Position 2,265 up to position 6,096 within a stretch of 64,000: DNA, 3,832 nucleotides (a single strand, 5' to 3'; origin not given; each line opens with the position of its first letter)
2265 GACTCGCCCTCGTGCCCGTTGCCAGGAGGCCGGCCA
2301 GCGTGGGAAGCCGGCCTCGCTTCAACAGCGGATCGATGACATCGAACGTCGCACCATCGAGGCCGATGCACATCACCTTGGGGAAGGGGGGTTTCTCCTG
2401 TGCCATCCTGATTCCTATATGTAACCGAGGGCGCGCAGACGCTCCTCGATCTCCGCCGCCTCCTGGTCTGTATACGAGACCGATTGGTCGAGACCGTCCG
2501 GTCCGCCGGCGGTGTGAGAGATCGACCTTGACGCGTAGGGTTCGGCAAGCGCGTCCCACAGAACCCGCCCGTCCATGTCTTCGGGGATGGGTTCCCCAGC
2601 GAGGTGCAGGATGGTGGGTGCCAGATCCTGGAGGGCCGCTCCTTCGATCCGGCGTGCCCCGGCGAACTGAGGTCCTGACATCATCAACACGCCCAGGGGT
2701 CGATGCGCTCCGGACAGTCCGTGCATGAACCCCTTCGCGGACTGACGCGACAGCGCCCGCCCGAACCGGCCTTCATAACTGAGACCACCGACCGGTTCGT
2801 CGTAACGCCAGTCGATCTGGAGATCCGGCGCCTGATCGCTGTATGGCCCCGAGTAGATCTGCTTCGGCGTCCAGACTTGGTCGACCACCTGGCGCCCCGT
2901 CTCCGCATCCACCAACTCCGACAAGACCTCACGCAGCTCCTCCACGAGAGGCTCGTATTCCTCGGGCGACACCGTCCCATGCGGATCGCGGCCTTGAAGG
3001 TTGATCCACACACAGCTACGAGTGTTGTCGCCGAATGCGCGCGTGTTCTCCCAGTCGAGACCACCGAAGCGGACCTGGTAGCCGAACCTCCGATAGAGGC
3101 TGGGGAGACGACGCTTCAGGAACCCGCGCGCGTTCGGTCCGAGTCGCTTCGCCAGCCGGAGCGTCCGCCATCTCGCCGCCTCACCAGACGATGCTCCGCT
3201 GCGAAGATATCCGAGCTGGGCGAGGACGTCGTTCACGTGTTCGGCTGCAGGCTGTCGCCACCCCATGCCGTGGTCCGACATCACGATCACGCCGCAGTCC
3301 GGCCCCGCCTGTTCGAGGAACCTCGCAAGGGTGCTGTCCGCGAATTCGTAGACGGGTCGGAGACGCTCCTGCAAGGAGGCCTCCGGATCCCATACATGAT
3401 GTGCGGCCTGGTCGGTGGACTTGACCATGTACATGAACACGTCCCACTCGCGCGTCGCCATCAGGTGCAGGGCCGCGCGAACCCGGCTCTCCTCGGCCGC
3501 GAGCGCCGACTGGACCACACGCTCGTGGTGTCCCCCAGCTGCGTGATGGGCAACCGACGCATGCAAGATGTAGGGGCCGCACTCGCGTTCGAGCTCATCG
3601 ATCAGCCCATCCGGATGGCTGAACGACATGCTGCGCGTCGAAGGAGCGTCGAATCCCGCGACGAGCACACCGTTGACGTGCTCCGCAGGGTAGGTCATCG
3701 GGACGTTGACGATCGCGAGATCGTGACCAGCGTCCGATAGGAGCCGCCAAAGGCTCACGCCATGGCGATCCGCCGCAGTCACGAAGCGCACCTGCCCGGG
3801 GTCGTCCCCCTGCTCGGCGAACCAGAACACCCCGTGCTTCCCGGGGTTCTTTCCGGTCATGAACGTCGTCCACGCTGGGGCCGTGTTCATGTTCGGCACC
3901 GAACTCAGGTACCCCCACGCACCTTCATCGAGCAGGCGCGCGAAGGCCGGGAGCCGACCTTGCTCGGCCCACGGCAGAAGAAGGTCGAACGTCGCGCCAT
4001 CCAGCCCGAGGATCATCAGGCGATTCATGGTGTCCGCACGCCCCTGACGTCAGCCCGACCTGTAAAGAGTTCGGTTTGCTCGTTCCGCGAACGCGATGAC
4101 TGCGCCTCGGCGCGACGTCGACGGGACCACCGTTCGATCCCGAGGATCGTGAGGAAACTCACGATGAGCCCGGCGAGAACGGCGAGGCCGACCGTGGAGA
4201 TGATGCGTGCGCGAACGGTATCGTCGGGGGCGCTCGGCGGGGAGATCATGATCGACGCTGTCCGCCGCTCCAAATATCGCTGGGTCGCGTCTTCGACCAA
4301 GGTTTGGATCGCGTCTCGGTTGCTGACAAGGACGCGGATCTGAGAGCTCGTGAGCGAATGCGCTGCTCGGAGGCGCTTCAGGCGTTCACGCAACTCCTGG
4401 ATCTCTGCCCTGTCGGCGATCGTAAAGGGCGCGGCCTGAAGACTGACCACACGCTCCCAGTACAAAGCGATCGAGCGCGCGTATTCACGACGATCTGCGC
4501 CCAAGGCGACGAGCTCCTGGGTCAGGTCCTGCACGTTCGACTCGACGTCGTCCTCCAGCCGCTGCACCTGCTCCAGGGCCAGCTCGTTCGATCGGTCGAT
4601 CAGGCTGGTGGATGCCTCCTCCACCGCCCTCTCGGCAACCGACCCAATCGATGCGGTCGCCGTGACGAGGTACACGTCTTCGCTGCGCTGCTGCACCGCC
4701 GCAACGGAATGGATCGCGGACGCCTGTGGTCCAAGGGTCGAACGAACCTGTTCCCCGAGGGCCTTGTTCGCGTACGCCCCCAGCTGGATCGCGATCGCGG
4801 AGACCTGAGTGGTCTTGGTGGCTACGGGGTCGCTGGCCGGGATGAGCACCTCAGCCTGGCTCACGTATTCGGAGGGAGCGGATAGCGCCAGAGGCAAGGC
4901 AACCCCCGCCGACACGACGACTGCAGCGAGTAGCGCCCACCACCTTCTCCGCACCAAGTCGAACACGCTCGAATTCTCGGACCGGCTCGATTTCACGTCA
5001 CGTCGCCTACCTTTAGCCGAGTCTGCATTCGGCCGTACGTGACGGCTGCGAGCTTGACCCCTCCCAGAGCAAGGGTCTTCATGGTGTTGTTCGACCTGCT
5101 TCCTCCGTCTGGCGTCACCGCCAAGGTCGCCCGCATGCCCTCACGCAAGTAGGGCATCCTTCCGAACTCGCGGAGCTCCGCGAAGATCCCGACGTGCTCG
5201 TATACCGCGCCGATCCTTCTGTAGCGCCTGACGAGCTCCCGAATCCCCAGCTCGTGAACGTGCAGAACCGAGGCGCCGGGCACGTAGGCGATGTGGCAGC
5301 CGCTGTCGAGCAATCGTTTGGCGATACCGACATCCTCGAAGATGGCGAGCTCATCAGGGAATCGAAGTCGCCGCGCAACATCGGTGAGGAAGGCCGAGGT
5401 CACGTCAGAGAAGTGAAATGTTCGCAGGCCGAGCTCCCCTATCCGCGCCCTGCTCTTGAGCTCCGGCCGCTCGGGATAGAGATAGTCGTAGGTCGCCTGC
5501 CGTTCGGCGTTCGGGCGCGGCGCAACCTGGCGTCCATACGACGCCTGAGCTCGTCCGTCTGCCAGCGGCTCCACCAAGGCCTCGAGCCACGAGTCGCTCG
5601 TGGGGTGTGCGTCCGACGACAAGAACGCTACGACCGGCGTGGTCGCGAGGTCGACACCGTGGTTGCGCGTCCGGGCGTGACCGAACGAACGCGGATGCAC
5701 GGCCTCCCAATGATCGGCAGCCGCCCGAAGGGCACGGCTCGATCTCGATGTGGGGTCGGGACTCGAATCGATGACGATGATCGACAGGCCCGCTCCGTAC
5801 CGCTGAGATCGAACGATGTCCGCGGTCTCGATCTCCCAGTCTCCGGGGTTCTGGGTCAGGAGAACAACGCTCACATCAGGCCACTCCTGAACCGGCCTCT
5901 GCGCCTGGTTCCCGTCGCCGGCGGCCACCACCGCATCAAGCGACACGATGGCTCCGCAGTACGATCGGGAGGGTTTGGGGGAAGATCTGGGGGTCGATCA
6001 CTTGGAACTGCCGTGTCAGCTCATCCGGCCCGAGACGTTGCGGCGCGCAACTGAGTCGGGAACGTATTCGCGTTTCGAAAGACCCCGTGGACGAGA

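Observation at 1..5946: Five-gene glycan-type operon with three tandem AlkP-superfamily phosphodiesterase paralogs, one hidden at the window edge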

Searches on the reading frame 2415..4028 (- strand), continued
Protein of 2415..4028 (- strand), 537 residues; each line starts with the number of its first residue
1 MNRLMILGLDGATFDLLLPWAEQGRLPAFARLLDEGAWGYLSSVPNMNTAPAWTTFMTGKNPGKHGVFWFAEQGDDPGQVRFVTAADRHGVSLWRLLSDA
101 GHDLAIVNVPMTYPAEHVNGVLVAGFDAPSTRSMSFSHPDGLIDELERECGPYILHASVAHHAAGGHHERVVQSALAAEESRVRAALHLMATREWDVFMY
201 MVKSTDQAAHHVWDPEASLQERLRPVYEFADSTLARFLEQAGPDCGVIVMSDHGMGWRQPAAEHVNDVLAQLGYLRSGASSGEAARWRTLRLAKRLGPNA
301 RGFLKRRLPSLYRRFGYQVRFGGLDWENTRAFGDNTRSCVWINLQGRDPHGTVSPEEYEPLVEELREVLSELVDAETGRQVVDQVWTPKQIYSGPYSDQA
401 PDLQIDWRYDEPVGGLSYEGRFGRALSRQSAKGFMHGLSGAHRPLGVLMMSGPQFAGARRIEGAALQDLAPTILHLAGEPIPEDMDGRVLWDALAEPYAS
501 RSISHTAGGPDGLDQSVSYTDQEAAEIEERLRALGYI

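Call 81: find_encoding_contigs(protein=P0007, flank=10000, max_places=1)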
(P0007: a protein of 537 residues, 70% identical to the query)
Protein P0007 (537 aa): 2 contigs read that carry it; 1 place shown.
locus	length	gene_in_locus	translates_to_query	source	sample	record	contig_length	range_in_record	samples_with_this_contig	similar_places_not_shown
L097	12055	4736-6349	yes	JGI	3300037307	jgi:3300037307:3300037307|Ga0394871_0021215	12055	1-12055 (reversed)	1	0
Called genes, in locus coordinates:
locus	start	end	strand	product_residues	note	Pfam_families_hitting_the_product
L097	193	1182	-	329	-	PF01436:NHL (faint)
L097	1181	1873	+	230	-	PF13385:Laminin_G_3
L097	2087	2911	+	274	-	PF02397:Bac_transf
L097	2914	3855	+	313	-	PF00535:Glycos_transf_2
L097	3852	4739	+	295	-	-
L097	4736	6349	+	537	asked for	PF01663:Phosphodiest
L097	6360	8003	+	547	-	PF01663:Phosphodiest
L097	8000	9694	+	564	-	PF01663:Phosphodiest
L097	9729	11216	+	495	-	PF01663:Phosphodiest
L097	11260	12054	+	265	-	?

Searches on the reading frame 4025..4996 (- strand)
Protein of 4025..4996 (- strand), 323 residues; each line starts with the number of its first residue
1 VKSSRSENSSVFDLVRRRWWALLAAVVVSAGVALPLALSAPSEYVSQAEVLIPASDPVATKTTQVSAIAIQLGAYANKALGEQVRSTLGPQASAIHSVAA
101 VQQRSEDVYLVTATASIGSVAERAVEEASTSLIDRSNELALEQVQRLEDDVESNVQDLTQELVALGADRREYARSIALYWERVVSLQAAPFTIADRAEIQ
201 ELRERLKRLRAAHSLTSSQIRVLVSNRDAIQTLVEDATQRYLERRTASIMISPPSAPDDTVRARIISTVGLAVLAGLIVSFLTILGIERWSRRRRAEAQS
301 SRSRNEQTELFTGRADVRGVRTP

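Call 5: search_protein_families(library=pfam, proteins=[window:4025-4996:-], max_evalue=0.01)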
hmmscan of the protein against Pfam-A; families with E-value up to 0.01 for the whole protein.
window:4025-4996:- (323 aa): 1 family
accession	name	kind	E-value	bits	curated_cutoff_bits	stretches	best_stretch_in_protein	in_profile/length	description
PF02706.20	Wzz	-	0.0028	18.4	25.5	1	12-63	9-59/91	Chain length determinant protein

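Call 6: search_protein_families(library=ncbifam, proteins=[window:4025-4996:-], max_evalue=0.01)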
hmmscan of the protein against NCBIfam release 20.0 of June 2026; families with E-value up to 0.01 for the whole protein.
window:4025-4996:- (323 aa): 0 families

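Call 48: find_homologous_proteins(query=window:4025-4996:-, max_evalue=0.001)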
Query window:4025-4996:- (323 aa): 2 proteins with E <= 0.001 among 8000 candidates.
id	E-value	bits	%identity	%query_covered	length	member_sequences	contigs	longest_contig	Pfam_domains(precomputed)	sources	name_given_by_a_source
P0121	7.9e-179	611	97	97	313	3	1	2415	-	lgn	-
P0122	7.6e-53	198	45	85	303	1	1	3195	-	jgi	jgi:hypothetical protein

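Call 54: search_protein_representatives(protein=window:4025-4996:-)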
Query: 323 residues. Proteins with E-value up to 0.001 (for the whole library): 40; up to 1e-10: 29; up to 1e-30: 10. The best 40 are listed.
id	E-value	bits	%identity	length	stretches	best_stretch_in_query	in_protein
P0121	2.5e-179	610.8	97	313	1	11-323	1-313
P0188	5.9e-76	271.8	52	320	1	4-318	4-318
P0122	2.4e-53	197.7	48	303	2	13-175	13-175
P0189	1.3e-39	152.6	38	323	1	8-297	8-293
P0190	9.6e-38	146.5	37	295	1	7-289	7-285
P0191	2.6e-36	141.9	36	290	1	14-291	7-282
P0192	6.1e-35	137.3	38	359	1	6-294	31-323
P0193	1.7e-31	126.1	38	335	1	17-295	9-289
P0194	2.5e-31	125.5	33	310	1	15-317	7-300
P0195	6.9e-31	124.0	35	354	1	10-290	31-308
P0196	2.6e-30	122.2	34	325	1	15-313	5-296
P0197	1.5e-28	116.4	34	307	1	24-301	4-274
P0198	2.0e-26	109.4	33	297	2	14-173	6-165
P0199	4.9e-24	101.6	39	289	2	23-169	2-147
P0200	2.6e-23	99.2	35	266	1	64-299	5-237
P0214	4.8e-11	59.0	29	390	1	21-290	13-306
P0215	2.4e-10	56.7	31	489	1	21-295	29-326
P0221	1.4e-04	37.8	30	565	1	9-292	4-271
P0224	8.2e-04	35.3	24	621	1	9-191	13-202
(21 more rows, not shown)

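Call 55: search_protein_families(library=pfam, proteins=[P0215, P0221, P0224, P0188, P0192, P0214], max_evalue=0.01)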
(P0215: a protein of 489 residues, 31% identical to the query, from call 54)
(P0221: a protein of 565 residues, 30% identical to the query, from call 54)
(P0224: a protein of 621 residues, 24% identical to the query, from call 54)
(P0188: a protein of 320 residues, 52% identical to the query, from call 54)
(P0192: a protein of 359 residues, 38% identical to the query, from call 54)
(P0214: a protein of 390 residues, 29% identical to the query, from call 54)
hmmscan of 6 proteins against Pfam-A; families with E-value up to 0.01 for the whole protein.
P0215 (489 aa): 1 family
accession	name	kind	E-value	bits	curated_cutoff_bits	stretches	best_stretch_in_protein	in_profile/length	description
PF02706.20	Wzz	-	0.0012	19.6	25.5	1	18-63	7-52/91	Chain length determinant protein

P0221 (565 aa): 2 families
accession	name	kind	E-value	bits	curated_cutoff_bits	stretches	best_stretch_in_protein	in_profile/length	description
PF02706.20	Wzz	-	3.3e-07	31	25.5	1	2-82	4-89/91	Chain length determinant protein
PF01656.29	CbiA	-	0.001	19.5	25.4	1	335-442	1-84/125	CobQ/CobB/MinD/ParA nucleotide binding domain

P0224 (621 aa): 5 families
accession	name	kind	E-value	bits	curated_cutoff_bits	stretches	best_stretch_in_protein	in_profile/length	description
PF02706.20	Wzz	-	2.2e-09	38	25.5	1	10-88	3-84/91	Chain length determinant protein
PF01656.29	CbiA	-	0.00013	22.3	25.4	1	312-483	2-113/125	CobQ/CobB/MinD/ParA nucleotide binding domain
PF13614.12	AAA_31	-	0.00016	22.1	27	1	310-451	3-149/177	AAA domain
PF10609.15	ParA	-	0.0019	18.1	27.1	1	308-360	3-55/246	NUBPL iron-transfer P-loop NTPase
PF04335.19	VirB8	-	0.0025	18.1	23.2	1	11-64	8-62/213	VirB8 protein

P0188 (320 aa): 1 family
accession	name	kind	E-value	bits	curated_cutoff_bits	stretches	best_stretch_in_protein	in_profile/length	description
PF02706.20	Wzz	-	0.00023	21.9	25.5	1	16-60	13-55/91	Chain length determinant protein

P0192 (359 aa): 1 family
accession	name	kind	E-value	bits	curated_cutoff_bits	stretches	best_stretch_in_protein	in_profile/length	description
PF17272.7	DUF5337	-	0.0019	18.5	27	1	289-323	35-69/74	Family of unknown function (DUF5337)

P0214 (390 aa): 2 families
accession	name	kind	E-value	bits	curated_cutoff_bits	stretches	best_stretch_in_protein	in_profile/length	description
PF02706.20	Wzz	-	0.00018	22.2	25.5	1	6-71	11-68/91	Chain length determinant protein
PF14362.11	DUF4407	-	0.0088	15.8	31.3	0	123-239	111-227/297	Domain of unknown function (DUF4407)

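Call 76: search_protein_families(library=padloc, proteins=[window:4025-4996:-], max_evalue=0.001)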
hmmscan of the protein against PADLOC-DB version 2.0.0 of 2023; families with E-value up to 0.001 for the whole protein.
window:4025-4996:- (323 aa): 0 families

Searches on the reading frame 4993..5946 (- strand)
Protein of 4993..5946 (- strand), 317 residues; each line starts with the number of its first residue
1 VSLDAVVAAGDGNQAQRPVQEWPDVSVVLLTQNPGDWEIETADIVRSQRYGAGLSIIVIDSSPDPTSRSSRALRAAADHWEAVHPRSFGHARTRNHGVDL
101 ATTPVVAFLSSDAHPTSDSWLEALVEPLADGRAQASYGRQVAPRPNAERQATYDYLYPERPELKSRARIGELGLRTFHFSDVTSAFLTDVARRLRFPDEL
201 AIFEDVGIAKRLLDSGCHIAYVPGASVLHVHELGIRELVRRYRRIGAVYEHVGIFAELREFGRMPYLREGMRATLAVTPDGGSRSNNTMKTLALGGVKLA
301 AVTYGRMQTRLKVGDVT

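Call 5: search_protein_families(library=pfam, proteins=[window:4993-5946:-], max_evalue=0.01)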
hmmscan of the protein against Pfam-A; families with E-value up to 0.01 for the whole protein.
window:4993-5946:- (317 aa): 3 families
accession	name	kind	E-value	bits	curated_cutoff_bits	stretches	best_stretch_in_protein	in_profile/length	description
PF00535.33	Glycos_transf_2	-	1.5e-11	44.9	23.3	1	56-193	31-166/168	Glycosyl transferase family 2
PF13641.12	Glyco_tranf_2_3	-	1.3e-05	25.8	27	1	19-244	25-226/230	Glycosyltransferase like family 2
PF10111.15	Glyco_tranf_2_2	-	0.00013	22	27.3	1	52-120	28-99/276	Glycosyltransferase like family 2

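Call 6: search_protein_families(library=ncbifam, proteins=[window:4993-5946:-], max_evalue=0.01)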
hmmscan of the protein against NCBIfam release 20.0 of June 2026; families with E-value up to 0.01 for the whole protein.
window:4993-5946:- (317 aa): 7 families
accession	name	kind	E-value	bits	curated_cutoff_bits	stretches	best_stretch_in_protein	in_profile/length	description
TIGR03965.1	mycofact_glyco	equivalog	1.3e-22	80.3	280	1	13-243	64-294/467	mycofactocin biosynthesis glycosyltransferase MftF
NF041875.1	EPS_EpsD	equivalog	7.1e-11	42.1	370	1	27-247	3-225/325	exopolysaccharide biosynthesis glycosyltransferase EpsD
NF041394.1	GtaseAglG_Halo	equivalog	3.5e-07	29.8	440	1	25-148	3-126/304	glucosyl-dolichyl phosphate glucuronosyltransferase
TIGR03937.1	PgaC_IcaA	equivalog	6.1e-06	25.4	422.3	1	14-114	36-137/407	poly-beta-1,6-N-acetyl-D-glucosamine synthase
NF047683.1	TeichurnBiosyTuaG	equivalog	0.00034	20.3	400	1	21-114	4-98/252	teichuronic acid biosynthesis protein TuaG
TIGR04283.1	glyco_like_mftF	equivalog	0.0024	17.5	182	0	55-133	30-102/221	TIGR04283 family arsenosugar biosynthesis glycosyltransferase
NF007482.0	PRK10073.1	equivalog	0.0029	16.7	423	1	23-113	6-96/334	glycosyltransferase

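Call 76: search_protein_families(library=padloc, proteins=[window:4993-5946:-], max_evalue=0.001)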
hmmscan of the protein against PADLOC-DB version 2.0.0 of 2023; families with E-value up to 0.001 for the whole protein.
window:4993-5946:- (317 aa): 0 families
